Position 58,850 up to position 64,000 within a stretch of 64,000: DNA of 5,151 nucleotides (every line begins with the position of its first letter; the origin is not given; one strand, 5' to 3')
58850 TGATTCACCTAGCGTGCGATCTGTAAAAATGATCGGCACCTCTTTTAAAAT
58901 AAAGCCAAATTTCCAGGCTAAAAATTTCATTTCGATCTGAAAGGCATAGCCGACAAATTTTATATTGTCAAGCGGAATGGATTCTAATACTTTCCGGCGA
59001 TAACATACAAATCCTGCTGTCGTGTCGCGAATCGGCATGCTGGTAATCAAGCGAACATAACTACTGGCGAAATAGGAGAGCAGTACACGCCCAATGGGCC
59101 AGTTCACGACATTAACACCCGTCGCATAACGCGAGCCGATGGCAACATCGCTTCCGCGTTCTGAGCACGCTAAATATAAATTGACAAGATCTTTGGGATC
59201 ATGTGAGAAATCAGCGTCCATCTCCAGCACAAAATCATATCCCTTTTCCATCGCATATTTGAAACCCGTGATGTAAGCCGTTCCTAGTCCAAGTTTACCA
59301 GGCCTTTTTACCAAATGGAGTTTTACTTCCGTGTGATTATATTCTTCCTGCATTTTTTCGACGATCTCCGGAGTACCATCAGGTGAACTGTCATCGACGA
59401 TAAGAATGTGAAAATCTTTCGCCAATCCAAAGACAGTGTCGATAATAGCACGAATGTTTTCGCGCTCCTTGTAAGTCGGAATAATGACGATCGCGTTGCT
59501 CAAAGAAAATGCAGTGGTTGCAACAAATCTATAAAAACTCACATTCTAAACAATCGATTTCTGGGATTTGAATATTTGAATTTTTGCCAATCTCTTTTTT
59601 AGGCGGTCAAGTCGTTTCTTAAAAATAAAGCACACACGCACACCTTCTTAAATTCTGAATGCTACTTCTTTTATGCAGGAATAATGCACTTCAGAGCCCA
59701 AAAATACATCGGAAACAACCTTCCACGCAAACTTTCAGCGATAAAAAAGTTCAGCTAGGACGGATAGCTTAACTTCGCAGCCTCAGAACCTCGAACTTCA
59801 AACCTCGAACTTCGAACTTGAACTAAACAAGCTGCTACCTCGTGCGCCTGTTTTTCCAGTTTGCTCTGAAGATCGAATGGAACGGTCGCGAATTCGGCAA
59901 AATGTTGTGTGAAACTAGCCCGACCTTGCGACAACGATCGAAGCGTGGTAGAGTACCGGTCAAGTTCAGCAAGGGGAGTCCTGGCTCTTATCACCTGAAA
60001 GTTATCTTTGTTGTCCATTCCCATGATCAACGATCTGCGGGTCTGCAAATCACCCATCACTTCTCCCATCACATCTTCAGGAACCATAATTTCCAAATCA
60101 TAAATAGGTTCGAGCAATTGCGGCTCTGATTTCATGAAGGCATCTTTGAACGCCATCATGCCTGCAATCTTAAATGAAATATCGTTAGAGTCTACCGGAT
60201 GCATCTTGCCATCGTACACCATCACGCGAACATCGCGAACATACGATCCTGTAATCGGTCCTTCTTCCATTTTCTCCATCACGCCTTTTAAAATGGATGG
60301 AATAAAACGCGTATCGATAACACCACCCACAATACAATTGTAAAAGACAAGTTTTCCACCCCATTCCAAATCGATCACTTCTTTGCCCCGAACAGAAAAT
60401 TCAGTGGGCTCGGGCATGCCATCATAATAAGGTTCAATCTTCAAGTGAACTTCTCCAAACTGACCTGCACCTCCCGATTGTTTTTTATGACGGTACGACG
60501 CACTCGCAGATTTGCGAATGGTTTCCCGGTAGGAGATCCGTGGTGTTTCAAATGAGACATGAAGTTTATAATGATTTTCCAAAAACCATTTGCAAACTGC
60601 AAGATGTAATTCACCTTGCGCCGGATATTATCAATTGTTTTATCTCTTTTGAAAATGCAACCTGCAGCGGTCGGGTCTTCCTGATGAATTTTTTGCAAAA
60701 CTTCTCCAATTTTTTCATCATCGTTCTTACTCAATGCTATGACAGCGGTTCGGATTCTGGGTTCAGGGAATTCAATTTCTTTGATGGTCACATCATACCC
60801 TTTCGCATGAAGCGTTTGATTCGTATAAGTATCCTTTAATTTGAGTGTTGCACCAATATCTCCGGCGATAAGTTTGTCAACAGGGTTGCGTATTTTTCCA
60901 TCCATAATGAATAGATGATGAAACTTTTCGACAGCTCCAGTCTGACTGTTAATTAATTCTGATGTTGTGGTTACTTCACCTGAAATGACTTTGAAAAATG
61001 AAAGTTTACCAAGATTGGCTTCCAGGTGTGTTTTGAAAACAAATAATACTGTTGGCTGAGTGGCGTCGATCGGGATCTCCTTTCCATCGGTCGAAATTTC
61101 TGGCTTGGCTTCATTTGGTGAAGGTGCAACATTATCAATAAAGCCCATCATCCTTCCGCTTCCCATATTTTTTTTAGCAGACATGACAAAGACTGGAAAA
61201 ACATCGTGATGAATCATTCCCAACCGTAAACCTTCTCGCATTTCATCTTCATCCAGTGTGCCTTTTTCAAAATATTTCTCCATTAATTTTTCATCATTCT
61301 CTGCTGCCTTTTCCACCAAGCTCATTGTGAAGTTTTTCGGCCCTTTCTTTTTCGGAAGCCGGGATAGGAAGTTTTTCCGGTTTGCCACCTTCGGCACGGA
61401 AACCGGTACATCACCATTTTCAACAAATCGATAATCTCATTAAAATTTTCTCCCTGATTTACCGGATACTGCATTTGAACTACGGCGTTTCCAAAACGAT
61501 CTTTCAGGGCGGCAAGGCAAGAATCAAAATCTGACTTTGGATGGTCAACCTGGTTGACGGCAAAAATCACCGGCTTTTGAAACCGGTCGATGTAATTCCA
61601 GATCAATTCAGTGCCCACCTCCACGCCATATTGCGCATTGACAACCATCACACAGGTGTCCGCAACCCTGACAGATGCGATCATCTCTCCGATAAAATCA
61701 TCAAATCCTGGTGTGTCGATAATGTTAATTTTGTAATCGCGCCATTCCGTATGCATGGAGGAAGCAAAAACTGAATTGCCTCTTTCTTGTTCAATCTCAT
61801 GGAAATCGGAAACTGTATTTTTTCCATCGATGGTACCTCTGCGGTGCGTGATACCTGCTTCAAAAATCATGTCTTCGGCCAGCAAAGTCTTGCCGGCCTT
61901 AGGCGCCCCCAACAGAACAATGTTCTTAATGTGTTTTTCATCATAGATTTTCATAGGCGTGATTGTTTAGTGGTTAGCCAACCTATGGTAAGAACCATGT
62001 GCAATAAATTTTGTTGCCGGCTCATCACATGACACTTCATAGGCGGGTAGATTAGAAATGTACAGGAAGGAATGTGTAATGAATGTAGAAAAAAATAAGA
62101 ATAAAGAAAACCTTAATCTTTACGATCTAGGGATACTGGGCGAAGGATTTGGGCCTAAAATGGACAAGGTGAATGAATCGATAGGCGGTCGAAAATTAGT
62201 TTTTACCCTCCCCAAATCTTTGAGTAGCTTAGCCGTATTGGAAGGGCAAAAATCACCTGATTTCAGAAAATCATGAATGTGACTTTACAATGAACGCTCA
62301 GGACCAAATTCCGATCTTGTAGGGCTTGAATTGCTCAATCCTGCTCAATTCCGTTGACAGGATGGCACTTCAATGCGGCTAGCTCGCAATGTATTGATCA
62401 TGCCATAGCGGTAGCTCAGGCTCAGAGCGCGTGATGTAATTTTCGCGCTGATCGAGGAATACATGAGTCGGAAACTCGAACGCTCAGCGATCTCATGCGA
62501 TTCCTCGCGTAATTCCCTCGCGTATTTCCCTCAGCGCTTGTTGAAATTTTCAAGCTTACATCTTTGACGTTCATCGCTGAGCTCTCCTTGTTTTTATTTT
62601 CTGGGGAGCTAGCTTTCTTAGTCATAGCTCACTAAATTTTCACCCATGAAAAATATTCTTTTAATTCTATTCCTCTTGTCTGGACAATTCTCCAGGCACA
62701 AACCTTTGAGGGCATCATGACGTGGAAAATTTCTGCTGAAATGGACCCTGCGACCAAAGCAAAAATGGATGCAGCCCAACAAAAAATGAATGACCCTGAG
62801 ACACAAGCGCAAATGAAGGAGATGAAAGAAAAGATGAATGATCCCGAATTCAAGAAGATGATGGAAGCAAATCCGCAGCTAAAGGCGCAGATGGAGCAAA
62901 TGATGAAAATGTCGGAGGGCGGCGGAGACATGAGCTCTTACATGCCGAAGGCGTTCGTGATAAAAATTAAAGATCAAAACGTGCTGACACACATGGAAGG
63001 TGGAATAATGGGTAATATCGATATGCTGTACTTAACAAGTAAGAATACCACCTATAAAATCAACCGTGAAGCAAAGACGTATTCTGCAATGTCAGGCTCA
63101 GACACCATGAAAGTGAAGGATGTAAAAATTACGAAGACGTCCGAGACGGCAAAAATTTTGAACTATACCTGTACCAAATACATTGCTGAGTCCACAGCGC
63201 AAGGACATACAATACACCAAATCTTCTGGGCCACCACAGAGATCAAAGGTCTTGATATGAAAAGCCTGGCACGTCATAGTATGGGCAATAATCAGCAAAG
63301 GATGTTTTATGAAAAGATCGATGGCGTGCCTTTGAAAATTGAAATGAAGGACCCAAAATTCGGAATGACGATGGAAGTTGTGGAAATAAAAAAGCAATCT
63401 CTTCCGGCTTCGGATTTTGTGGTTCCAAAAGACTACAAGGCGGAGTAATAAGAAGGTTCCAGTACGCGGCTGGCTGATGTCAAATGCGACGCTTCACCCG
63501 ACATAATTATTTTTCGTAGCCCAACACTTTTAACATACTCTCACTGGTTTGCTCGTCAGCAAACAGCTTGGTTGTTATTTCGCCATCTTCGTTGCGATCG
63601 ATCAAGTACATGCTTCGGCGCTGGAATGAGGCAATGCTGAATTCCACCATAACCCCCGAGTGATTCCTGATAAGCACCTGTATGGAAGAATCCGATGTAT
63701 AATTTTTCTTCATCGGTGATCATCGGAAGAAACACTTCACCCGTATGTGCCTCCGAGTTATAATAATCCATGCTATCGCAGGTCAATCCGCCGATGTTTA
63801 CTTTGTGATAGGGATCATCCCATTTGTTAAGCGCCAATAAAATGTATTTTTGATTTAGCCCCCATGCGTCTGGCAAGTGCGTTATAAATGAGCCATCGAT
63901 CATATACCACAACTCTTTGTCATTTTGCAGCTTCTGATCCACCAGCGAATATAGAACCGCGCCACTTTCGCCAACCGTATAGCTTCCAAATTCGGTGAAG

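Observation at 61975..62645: Unannotated, densely base-paired 0.67-kb region between EF-G2 and a DUF4412-like gene: candidate novel structured RNA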

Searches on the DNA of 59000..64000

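Call 3: search_rna_families(source=window, start=59000, end=64000, threshold=evalue, max_evalue=1, show_alignments=3)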
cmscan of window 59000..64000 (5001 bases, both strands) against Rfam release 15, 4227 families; matches with E-value up to 1: 1.
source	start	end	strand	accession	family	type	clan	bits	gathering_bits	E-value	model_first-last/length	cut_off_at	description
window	60907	60968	+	RF00089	SNORD31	Gene; snRNA; snoRNA; CD-box;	CL00053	22.1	40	0.17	1-69/69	no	Small nucleolar RNA SNORD31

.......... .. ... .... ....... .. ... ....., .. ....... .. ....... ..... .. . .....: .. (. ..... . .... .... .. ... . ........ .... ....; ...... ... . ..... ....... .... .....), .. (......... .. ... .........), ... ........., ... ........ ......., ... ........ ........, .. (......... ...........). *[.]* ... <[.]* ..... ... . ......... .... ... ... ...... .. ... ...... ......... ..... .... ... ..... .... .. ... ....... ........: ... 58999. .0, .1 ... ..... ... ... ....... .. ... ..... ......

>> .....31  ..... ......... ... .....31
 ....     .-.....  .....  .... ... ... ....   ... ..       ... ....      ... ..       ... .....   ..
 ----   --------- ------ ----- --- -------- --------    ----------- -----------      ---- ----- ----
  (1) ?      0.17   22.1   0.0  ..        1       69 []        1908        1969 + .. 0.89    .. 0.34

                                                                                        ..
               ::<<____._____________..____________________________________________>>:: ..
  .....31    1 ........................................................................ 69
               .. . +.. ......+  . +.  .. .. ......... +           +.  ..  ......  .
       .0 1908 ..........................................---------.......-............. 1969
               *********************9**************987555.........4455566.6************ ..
